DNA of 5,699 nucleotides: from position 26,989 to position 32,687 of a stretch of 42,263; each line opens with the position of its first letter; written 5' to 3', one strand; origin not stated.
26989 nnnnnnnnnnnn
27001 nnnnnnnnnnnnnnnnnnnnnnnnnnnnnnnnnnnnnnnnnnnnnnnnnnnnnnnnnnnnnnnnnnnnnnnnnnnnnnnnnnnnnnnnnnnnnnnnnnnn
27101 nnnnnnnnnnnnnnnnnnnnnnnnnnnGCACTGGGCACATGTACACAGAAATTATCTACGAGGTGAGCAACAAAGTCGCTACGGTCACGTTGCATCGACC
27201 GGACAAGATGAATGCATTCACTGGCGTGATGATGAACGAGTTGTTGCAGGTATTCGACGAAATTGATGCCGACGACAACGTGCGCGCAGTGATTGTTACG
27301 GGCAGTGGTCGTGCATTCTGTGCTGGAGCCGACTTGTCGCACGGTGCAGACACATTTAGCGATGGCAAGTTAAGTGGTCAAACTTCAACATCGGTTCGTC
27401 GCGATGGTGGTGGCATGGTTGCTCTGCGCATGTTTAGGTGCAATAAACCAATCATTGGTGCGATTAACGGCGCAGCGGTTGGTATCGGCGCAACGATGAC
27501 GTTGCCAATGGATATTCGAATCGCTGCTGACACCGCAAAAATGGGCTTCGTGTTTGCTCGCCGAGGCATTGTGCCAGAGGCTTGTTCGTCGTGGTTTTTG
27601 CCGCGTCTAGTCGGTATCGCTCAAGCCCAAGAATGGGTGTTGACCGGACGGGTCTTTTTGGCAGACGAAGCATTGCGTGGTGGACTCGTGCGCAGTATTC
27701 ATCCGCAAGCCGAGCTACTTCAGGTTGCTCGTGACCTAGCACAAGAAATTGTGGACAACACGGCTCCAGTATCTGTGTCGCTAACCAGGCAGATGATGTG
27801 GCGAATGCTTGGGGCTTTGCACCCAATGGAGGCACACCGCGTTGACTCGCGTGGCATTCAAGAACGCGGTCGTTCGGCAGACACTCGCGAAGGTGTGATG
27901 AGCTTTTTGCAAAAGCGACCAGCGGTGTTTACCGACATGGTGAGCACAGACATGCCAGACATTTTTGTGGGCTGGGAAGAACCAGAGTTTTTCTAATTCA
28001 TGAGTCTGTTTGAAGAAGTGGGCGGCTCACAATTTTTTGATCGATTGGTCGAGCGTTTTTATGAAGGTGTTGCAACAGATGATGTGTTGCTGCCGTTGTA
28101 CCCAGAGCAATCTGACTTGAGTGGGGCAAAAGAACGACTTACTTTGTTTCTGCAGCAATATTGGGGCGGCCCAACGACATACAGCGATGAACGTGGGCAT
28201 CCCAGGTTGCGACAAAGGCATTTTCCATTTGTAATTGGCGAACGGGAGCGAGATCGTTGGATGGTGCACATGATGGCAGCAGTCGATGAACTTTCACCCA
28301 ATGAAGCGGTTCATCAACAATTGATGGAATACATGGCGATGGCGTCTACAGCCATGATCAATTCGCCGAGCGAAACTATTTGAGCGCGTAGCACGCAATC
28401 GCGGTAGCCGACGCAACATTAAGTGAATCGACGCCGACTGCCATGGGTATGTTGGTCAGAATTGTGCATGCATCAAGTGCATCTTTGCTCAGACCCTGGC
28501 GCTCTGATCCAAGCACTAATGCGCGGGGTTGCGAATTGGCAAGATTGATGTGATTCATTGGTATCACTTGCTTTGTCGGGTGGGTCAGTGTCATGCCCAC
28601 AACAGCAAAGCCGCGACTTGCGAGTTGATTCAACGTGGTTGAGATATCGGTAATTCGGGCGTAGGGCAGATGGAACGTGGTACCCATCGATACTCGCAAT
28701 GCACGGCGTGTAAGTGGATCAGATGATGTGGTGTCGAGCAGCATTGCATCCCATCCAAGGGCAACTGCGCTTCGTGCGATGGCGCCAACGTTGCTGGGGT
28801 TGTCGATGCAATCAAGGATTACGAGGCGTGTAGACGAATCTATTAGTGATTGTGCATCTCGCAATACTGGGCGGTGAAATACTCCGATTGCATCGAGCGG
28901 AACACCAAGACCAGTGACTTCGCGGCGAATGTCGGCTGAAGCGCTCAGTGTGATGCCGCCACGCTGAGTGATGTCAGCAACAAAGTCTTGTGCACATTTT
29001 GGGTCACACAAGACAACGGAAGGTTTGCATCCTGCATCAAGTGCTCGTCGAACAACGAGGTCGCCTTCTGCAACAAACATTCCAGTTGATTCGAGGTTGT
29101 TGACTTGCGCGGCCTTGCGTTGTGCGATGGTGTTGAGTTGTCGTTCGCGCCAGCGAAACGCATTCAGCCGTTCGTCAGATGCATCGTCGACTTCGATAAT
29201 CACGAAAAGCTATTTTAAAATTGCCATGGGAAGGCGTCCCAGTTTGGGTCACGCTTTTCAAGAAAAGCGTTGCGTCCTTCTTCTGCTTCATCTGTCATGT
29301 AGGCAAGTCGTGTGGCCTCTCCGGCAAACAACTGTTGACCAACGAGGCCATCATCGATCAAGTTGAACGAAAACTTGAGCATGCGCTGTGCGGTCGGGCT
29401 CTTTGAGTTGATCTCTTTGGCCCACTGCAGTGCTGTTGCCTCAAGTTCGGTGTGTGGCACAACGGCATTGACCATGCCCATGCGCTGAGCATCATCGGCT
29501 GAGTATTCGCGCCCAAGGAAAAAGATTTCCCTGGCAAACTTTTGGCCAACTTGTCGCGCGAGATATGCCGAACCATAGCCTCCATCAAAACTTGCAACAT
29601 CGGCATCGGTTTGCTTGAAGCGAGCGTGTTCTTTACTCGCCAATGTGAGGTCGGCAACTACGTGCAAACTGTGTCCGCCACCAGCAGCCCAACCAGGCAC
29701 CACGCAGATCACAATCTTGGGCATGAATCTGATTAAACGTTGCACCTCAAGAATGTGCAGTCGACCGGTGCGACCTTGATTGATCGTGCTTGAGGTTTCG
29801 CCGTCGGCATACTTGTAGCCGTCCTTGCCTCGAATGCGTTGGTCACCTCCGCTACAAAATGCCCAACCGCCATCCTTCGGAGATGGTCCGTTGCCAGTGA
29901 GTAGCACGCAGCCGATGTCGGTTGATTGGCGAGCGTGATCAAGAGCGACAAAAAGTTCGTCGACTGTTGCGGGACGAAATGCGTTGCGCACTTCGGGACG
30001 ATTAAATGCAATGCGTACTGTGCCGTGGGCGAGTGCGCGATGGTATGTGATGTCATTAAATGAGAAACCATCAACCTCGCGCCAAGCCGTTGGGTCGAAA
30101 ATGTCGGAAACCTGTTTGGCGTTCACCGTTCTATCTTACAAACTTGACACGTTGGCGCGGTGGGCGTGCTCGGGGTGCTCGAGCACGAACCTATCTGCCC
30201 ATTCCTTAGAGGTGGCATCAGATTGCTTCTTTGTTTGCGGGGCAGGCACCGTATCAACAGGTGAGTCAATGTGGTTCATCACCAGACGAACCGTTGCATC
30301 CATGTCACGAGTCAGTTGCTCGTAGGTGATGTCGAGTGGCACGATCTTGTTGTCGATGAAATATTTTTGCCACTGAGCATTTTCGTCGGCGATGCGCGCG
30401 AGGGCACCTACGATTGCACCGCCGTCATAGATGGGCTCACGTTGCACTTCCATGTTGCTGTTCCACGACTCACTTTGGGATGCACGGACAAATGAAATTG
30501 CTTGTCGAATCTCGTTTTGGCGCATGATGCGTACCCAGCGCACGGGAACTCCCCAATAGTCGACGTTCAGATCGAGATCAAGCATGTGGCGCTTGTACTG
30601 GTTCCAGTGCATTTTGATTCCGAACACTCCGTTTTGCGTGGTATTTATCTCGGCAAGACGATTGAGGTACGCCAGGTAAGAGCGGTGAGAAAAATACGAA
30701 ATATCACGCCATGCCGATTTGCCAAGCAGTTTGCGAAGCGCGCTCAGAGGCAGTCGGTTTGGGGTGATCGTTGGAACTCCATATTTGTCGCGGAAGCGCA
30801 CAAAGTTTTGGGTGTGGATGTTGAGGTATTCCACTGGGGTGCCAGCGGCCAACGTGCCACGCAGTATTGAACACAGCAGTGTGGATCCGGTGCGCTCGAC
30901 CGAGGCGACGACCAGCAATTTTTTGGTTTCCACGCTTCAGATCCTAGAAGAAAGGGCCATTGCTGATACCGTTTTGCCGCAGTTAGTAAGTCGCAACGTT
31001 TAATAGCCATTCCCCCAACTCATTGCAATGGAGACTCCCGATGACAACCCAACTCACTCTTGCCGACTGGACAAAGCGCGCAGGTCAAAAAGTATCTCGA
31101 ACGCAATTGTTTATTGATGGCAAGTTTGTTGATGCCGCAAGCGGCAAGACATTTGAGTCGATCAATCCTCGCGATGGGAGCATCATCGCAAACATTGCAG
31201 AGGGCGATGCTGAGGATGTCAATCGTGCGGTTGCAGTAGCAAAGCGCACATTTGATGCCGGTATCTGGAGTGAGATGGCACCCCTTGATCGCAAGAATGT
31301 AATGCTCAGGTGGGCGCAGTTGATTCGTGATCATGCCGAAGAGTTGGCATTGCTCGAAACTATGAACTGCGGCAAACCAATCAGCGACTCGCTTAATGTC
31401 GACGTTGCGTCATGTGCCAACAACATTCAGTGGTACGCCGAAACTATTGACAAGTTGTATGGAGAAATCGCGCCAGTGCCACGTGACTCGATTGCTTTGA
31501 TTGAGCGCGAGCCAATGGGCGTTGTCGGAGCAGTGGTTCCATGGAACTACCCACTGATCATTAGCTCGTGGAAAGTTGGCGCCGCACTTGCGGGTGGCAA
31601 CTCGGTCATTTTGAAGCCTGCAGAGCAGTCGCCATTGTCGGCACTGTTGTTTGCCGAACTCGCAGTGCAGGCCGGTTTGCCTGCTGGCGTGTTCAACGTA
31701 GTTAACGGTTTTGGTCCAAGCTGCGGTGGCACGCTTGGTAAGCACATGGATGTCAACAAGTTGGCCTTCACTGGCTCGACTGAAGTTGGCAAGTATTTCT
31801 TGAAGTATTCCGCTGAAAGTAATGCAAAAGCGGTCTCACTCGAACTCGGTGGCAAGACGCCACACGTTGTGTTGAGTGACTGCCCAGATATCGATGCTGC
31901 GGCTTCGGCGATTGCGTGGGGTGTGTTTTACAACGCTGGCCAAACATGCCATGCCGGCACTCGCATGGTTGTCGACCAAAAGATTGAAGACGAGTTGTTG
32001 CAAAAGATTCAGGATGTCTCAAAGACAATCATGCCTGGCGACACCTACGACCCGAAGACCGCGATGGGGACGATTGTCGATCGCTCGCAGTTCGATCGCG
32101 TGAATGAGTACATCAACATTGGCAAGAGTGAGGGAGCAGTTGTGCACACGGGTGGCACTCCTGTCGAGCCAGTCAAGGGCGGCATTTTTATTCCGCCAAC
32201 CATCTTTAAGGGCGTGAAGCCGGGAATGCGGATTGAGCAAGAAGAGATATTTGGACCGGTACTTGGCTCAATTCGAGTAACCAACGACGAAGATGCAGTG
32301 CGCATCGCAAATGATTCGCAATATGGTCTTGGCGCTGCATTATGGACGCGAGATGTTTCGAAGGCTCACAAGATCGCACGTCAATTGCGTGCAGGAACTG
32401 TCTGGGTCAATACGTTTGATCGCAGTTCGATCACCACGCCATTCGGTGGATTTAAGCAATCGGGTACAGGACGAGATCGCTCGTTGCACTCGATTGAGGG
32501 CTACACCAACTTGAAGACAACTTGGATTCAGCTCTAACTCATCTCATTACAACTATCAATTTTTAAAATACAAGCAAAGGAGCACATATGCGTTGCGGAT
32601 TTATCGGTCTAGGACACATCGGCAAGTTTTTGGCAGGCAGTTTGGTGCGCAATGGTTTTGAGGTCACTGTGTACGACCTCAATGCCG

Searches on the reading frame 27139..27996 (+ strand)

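Call 63: search_protein_families(library=pfam, proteins=[window:27139-27996:+], max_evalue=0.001)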
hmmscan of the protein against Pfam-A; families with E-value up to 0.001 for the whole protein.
window:27139-27996:+ (285 aa): 2 families
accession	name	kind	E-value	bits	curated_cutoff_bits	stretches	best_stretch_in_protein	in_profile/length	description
PF00378.25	ECH_1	-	2.4e-55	188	27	1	9-266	2-250/251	Enoyl-CoA hydratase/isomerase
PF16113.10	ECH_2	-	3.6e-29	102.8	27.2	1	14-206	2-190/335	Enoyl-CoA hydratase/isomerase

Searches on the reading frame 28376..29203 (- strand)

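Call 63: search_protein_families(library=pfam, proteins=[window:28376-29203:-], max_evalue=0.001)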
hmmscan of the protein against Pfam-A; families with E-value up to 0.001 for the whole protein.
window:28376-29203:- (275 aa): 1 family
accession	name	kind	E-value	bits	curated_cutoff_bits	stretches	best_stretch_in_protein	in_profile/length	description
PF00588.24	SpoU_methylase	-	5.4e-36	124.3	29.7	1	127-272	3-142/142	SpoU rRNA Methylase family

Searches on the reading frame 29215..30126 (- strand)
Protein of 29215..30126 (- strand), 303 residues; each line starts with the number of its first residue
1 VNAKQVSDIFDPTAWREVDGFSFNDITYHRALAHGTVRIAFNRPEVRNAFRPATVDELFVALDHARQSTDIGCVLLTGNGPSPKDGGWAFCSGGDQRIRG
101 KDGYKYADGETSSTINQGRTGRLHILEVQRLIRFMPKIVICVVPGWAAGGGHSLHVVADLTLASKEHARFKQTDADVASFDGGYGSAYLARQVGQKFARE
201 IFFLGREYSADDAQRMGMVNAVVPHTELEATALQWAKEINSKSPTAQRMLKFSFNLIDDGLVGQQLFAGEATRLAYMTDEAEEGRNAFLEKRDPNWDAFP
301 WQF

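Call 63: search_protein_families(library=pfam, proteins=[window:29215-30126:-], max_evalue=0.001)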
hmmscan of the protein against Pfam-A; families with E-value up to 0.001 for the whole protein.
window:29215-30126:- (303 aa): 2 families
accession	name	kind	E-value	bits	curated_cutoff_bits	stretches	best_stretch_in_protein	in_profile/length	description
PF00378.25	ECH_1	-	1.7e-52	178.7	27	1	35-297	5-249/251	Enoyl-CoA hydratase/isomerase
PF16113.10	ECH_2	-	1.5e-13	51.4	27.2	1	38-238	3-187/335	Enoyl-CoA hydratase/isomerase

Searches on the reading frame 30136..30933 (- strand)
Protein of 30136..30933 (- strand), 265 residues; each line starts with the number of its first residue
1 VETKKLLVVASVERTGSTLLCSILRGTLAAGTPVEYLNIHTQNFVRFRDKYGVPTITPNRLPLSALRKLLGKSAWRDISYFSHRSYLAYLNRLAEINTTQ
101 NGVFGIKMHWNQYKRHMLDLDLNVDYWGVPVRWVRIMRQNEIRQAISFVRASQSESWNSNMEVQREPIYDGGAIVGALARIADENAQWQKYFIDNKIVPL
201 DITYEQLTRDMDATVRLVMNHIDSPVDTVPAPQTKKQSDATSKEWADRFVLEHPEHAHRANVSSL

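Call 97: search_protein_families(library=pfam, proteins=[window:30136-30933:-], max_evalue=0.1)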
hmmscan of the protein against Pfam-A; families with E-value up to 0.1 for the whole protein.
window:30136-30933:- (265 aa): 2 families
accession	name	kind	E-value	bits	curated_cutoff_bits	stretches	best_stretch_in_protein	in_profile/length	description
PF09037.16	Sulphotransf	-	7.5e-34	117.8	22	1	8-249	3-241/244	Stf0 sulphotransferase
PF13469.12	Sulfotransfer_3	-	0.00025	21.8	27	0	177-227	168-215/216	Sulfotransferase family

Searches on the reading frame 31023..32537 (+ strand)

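Call 97: search_protein_families(library=pfam, proteins=[window:31023-32537:+], max_evalue=0.1)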
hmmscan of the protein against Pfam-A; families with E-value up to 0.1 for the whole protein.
window:31023-32537:+ (504 aa): 1 family
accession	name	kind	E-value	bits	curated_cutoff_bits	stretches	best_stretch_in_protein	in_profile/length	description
PF00171.27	Aldedh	-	2.5e-163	544.4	23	1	35-499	1-460/461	Aldehyde dehydrogenase family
